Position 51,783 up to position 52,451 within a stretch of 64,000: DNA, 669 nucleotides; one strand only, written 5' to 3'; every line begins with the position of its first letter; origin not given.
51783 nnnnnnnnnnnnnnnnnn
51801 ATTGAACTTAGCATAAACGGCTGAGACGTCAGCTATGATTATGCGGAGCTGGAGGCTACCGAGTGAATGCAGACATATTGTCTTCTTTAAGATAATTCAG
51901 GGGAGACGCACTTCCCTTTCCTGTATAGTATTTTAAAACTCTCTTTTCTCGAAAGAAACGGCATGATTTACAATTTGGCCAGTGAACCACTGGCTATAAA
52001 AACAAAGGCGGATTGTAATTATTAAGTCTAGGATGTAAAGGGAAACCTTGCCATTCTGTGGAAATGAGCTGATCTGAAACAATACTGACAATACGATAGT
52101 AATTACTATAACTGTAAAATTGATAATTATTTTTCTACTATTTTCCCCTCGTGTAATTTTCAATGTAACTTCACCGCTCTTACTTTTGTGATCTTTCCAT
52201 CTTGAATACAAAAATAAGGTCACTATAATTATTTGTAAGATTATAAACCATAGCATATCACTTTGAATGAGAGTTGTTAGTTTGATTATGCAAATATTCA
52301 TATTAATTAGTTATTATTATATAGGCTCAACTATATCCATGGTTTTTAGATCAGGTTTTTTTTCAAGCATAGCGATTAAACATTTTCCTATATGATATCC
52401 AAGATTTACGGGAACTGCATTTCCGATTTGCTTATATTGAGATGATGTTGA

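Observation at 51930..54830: AT-rich restriction-modification islet with REase, HTH-fused C5-MTase and a divergent Vsr, abutting the prophage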

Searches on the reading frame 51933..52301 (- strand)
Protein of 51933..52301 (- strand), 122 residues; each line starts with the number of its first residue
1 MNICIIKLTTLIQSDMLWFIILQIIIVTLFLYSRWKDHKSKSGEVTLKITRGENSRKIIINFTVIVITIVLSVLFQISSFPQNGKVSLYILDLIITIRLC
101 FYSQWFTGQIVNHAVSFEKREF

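Call 3: search_protein_families(library=pfam, proteins=[window:51933-52301:-], max_evalue=0.01)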
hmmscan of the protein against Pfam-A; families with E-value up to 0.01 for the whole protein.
window:51933-52301:- (122 aa): 2 families
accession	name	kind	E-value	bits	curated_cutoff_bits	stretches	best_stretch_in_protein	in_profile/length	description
PF05366.16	Sarcolipin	-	0.00039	20.5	26.4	1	53-71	3-21/31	Sarcolipin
PF25221.1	5TMH_Lnb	-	0.00052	20.5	25.2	0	56-103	90-137/144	Lnb transmembrane domain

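Call 4: search_protein_families(library=ncbifam, proteins=[window:51933-52301:-], max_evalue=0.01)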
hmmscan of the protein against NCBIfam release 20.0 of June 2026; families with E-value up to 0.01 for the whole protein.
window:51933-52301:- (122 aa): 1 family
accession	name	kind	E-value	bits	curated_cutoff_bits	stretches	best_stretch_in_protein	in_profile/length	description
TIGR02866.1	CoxB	equivalog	0.00082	19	147.7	1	16-75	17-73/202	cytochrome c oxidase subunit II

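Call 66: search_protein_families(library=padloc, proteins=[window:51933-52301:-], max_evalue=0.001)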
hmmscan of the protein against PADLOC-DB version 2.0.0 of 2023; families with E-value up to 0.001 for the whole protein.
window:51933-52301:- (122 aa): 0 families

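Call 95: list_cluster_members(proteins=[window:51933-52301:-, P0241])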
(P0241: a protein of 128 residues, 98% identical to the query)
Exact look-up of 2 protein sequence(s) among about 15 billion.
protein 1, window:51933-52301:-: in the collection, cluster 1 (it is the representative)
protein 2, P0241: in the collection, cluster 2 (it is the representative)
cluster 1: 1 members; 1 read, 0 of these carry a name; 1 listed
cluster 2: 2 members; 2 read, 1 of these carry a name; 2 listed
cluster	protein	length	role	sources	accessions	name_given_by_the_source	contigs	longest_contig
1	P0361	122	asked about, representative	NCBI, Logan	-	-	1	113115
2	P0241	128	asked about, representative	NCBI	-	-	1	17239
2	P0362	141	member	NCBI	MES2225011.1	MAG: very short patch repair endonuclease [Patescibacteria group bacterium]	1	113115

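Call 99: search_protein_representatives(protein=window:51933-52301:-)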
Query: 122 residues. Proteins with E-value up to 0.001 (for the whole library): 50; up to 1e-10: 12; up to 1e-30: 1. The best 50 are listed.
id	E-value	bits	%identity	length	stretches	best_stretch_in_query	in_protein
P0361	5.5e-71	252.2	100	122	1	1-122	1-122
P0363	3.3e-22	95.0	47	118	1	7-122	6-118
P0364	1.8e-19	86.2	39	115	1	10-121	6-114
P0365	7.6e-18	81.0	42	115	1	11-120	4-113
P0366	1.0e-16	77.4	49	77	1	47-122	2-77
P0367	4.3e-16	75.3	55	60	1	64-121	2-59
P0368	3.6e-15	72.4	39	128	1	11-119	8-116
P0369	5.6e-15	71.7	39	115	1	10-119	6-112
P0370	2.6e-14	69.6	35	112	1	11-122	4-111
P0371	2.4e-12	63.2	36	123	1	10-119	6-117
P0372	6.0e-12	62.0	31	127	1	13-122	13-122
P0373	2.4e-11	60.0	34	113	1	14-122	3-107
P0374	1.6e-10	57.3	36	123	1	11-113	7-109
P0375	3.2e-09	53.2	29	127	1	8-120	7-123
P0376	1.1e-08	51.4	33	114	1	11-117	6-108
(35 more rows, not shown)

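Call 100: find_encoding_contigs(protein=P0363, flank=4000, max_places=3)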
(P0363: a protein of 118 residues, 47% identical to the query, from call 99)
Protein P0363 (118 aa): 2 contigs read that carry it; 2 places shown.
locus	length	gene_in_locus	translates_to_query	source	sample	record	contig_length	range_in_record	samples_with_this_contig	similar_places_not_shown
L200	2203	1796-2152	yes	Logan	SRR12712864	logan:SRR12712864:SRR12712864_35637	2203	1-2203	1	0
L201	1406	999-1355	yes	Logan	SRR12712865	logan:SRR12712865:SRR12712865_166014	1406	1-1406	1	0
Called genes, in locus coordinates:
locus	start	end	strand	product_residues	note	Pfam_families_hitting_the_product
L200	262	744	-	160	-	-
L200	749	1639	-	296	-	PF18144:SMODS (faint), PF26305:CD_NTase_C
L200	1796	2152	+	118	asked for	-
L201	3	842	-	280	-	?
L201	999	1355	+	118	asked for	-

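Call 101: find_encoding_contigs(protein=P0364, flank=4000, max_places=3)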
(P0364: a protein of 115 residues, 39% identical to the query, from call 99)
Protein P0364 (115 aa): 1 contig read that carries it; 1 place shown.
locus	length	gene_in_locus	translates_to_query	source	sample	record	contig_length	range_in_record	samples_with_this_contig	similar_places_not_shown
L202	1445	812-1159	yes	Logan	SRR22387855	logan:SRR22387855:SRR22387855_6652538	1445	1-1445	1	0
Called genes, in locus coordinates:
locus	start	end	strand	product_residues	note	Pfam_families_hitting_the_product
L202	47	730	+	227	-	PF01844:HNH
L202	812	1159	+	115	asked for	-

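Call 102: find_encoding_contigs(protein=P0365, flank=5000, max_places=3)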
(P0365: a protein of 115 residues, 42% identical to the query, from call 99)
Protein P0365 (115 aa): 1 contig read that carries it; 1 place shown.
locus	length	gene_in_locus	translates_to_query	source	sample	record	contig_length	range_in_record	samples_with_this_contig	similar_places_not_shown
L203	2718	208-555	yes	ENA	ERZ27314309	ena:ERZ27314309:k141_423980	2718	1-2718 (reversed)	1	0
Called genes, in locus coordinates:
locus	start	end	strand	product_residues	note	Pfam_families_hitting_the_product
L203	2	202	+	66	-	?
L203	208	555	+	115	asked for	-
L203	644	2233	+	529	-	PF00004:AAA (faint), PF05362:Lon_C, PF13541:ChlI, PF00158:Sigma54_activat (faint), PF01078:Mg_chelatase, PF00493:MCM (weak), PF07728:AAA_5 (weak), PF13335:Mg_chelatase_C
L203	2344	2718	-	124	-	?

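Call 103: find_encoding_contigs(protein=P0368, flank=5000, max_places=3)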
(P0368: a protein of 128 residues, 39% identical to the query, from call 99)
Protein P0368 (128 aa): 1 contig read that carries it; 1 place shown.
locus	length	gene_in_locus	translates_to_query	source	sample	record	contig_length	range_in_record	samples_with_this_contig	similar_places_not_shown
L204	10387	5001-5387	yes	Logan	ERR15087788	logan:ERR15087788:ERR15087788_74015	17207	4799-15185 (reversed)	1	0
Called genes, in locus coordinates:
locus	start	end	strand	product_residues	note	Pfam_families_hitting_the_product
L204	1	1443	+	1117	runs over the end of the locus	PF13091:PLDc_2 (weak), PF00176:SNF2-rel_dom, PF00270:DEAD (weak), PF00271:Helicase_C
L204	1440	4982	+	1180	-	PF20473:MmeI_Mtase (faint), PF07669:Eco57I, PF02384:N6_Mtase, PF12950:TaqI_C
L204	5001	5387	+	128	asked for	-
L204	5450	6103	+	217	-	-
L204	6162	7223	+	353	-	-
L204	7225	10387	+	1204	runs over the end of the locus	-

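Call 104: find_encoding_contigs(protein=P0369, flank=5000, max_places=3)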
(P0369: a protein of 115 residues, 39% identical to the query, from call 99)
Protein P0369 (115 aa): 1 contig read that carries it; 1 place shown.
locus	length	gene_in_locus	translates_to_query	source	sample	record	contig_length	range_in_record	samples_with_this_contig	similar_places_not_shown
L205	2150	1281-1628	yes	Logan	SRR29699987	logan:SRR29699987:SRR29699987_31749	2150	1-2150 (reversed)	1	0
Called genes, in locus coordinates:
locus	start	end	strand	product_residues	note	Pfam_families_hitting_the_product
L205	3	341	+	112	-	?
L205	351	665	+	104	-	PF20619:DUF6804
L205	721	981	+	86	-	-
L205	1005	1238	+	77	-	-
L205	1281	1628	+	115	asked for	-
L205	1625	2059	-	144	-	PF16677:GP3_package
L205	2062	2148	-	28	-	?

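Call 105: find_encoding_contigs(protein=P0371, flank=5000, max_places=3)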
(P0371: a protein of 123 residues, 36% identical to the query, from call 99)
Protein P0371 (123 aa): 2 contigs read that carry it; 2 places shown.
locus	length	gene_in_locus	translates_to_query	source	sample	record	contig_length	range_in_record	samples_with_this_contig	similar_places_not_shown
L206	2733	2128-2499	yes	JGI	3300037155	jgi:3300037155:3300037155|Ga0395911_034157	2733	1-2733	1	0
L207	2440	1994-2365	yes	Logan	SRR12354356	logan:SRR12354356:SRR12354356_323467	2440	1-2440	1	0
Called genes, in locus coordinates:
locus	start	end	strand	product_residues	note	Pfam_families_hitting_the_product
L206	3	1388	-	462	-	?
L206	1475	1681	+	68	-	PF13560:HTH_31, PF12844:HTH_19, PF01381:HTH_3, PF13443:HTH_26 (weak)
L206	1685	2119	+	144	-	-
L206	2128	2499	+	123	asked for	-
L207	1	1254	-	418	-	?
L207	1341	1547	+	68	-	PF13560:HTH_31, PF12844:HTH_19, PF01381:HTH_3, PF13443:HTH_26 (weak)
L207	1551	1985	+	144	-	-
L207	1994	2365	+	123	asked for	-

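Call 106: search_protein_families(library=pfam, proteins=[L206:3-1388:-, L206:1685-2119:+, L200:262-744:-, L200:749-1639:-, L202:47-730:+, L204:5450-6103:+, L204:6162-7223:+], max_evalue=0.01)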
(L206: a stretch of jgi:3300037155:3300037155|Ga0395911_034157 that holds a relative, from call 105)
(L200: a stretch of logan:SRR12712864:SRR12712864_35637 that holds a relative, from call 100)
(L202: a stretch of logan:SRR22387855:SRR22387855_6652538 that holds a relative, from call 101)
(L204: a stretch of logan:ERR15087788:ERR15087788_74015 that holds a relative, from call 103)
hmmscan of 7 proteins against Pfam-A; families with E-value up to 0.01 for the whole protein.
L206:3-1388:- (462 aa): 3 families
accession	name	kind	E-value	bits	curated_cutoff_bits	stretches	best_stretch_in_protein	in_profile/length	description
PF00239.26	Resolvase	-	6.4e-22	78.7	23.3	1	5-149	2-144/145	Resolvase, N terminal domain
PF07508.19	Recombinase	-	5.6e-12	46.3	21.1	1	172-267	2-102/102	Recombinase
PF13408.12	Zn_ribbon_recom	-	6.5e-07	30.1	25.3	1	283-332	5-49/58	Recombinase zinc beta ribbon domain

L206:1685-2119:+ (144 aa): 0 families

L200:262-744:- (160 aa): 0 families

L200:749-1639:- (296 aa): 3 families
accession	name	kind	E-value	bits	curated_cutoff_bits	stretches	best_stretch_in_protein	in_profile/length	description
PF18144.7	SMODS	-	5.5e-06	27.1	26.5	1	14-112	15-118/164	Second Messenger Oligonucleotide or Dinucleotide Synthetase domain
PF01909.29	NTP_transf_2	-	0.0021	18.8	21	1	30-83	4-47/93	Nucleotidyltransferase domain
PF11396.14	PepSY_like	-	0.0097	16.6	28.3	0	126-162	24-59/83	Putative beta-lactamase-inhibitor-like, PepSY-like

L202:47-730:+ (227 aa): 3 families
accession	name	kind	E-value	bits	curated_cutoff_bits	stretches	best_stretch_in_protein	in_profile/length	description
PF01844.29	HNH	-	6.8e-09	36.2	21.4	1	22-60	1-43/47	HNH endonuclease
PF13391.12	HNH_2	-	0.0009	19.5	21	1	22-61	1-58/66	HNH endonuclease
PF14279.12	HNH_5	-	0.0016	18.7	27.5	1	22-66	1-48/56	HNH endonuclease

L204:5450-6103:+ (217 aa): 0 families

L204:6162-7223:+ (353 aa): 0 families
